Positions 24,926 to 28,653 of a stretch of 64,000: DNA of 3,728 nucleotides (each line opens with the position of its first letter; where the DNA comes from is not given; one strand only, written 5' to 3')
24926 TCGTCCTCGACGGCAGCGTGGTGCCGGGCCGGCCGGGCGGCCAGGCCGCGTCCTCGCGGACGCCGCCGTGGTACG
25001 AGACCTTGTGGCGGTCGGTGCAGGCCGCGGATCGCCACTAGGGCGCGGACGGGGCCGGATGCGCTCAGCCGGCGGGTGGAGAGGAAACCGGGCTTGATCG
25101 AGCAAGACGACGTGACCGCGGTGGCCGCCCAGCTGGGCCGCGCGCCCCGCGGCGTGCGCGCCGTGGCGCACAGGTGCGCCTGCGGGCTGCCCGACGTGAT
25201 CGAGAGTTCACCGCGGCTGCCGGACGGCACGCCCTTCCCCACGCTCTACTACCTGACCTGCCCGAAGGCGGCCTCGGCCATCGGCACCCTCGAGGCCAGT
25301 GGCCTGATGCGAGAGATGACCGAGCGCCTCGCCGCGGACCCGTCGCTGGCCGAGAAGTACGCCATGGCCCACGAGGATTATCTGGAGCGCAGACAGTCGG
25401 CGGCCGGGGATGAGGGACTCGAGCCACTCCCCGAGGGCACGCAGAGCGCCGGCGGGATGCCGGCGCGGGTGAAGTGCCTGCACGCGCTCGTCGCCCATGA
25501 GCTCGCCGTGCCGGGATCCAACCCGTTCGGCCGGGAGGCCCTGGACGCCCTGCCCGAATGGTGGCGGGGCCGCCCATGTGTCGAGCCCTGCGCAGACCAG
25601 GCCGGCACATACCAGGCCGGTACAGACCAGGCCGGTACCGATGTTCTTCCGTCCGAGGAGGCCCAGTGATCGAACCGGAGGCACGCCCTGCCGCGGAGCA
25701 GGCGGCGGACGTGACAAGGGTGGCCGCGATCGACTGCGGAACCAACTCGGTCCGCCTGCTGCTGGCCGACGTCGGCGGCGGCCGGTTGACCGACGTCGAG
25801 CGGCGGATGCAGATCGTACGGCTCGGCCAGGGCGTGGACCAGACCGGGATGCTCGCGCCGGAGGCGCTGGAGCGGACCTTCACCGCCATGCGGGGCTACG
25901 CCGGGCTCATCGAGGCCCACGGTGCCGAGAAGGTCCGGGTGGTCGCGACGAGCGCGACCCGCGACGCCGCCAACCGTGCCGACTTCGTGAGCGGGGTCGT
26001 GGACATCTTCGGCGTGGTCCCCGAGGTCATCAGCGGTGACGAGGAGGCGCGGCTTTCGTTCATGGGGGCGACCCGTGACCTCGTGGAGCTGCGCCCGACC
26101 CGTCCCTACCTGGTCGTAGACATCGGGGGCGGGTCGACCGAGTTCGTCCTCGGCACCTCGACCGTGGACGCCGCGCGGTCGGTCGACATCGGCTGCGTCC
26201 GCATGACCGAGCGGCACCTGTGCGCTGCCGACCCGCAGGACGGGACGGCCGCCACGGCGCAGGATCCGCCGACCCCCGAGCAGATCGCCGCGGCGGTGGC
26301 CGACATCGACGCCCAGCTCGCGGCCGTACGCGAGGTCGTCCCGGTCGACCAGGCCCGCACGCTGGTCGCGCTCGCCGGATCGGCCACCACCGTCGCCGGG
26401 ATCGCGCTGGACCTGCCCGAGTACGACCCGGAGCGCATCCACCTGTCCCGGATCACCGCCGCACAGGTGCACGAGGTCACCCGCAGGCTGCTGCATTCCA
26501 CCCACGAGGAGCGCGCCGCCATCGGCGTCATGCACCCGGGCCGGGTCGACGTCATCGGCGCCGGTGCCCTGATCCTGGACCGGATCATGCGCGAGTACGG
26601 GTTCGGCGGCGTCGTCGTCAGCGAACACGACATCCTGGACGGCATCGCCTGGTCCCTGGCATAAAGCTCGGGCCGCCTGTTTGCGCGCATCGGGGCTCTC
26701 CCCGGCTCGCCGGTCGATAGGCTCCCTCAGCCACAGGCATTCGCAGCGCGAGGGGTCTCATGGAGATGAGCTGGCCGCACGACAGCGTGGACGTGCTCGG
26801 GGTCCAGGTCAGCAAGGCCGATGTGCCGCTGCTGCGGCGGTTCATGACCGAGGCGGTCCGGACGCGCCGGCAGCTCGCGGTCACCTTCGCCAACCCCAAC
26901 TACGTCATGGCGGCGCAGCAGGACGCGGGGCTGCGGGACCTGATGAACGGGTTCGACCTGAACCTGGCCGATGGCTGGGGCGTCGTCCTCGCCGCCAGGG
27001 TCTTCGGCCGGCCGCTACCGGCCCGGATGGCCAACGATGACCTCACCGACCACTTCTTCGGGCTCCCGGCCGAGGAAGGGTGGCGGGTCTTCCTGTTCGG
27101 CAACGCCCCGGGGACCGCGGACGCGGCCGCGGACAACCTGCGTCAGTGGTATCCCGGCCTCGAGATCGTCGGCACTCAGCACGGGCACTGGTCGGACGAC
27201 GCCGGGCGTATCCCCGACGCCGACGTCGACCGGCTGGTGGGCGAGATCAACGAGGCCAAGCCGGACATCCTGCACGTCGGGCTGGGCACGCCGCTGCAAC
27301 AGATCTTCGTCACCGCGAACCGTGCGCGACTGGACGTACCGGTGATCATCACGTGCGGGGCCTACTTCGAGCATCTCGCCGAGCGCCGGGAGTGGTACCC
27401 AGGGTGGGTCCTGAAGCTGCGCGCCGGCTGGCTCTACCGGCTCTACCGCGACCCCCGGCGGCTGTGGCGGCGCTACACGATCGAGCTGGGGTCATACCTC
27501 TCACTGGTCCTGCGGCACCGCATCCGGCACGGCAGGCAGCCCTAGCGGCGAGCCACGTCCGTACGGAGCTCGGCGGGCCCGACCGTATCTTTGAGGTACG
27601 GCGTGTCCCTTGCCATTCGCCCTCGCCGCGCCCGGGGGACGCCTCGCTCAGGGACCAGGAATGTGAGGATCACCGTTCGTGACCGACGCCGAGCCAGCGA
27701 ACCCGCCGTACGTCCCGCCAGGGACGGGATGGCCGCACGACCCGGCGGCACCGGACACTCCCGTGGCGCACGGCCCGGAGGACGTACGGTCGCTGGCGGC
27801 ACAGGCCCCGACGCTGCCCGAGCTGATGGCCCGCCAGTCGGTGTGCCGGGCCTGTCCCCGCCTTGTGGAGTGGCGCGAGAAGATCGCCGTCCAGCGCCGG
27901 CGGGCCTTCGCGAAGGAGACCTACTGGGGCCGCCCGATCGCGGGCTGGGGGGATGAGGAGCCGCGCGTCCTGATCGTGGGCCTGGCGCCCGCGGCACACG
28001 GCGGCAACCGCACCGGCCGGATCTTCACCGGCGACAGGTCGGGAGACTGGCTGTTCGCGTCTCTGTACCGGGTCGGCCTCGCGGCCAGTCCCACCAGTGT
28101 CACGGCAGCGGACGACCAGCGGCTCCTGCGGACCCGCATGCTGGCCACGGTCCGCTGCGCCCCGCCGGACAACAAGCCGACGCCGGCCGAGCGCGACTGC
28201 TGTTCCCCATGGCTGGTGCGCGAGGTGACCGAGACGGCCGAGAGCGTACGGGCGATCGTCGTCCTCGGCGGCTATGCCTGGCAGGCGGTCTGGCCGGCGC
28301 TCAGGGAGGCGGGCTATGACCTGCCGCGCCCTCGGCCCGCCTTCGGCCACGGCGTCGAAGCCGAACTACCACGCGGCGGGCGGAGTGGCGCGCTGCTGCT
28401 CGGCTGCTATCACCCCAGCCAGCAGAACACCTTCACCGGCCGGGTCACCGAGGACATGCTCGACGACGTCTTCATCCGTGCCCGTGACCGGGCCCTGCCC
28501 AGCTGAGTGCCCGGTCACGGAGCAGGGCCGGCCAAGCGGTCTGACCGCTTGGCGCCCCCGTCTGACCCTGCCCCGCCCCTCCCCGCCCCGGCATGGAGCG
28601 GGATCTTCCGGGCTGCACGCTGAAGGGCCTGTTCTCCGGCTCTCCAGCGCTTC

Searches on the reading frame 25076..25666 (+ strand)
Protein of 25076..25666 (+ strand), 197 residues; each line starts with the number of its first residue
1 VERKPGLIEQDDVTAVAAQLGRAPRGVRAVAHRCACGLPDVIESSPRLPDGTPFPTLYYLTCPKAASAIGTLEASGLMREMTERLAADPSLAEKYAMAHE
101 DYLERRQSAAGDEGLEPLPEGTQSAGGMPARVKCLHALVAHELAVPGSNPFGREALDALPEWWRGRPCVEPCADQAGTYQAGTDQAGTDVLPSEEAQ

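Call 57: search_protein_families(library=pfam, proteins=[window:25076-25666:+], max_evalue=0.00001)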
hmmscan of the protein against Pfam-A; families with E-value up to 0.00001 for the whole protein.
window:25076-25666:+ (197 aa): 1 family
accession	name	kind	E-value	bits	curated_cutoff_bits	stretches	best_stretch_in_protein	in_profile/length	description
PF04417.17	DUF501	-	4.9e-43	146.8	23.8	1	30-156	1-138/139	Protein of unknown function (DUF501)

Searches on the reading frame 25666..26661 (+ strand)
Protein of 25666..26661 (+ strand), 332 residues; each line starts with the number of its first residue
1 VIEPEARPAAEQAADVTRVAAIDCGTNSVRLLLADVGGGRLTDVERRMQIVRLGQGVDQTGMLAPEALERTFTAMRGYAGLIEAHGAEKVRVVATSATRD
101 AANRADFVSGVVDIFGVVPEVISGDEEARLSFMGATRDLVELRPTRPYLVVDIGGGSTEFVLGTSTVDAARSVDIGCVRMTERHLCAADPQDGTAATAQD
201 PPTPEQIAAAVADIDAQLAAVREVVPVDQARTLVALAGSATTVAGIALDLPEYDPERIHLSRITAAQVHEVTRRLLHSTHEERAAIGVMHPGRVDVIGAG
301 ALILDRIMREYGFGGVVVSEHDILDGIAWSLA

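Call 57: search_protein_families(library=pfam, proteins=[window:25666-26661:+], max_evalue=0.00001)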
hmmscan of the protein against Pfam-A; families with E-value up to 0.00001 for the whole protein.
window:25666-26661:+ (332 aa): 1 family
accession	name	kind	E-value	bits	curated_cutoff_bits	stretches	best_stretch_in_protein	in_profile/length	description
PF02541.22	Ppx-GppA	-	8.1e-57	193.3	27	1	34-311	3-261/285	Ppx/GppA phosphatase family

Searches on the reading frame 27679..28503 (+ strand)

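Call 57: search_protein_families(library=pfam, proteins=[window:27679-28503:+], max_evalue=0.00001)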
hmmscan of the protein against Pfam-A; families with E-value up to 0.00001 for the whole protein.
window:27679-28503:+ (275 aa): 1 family
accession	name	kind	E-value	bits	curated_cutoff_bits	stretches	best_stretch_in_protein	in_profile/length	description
PF03167.25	UDG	-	4.3e-22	79.2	24.3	1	89-261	2-133/141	Uracil DNA glycosylase superfamily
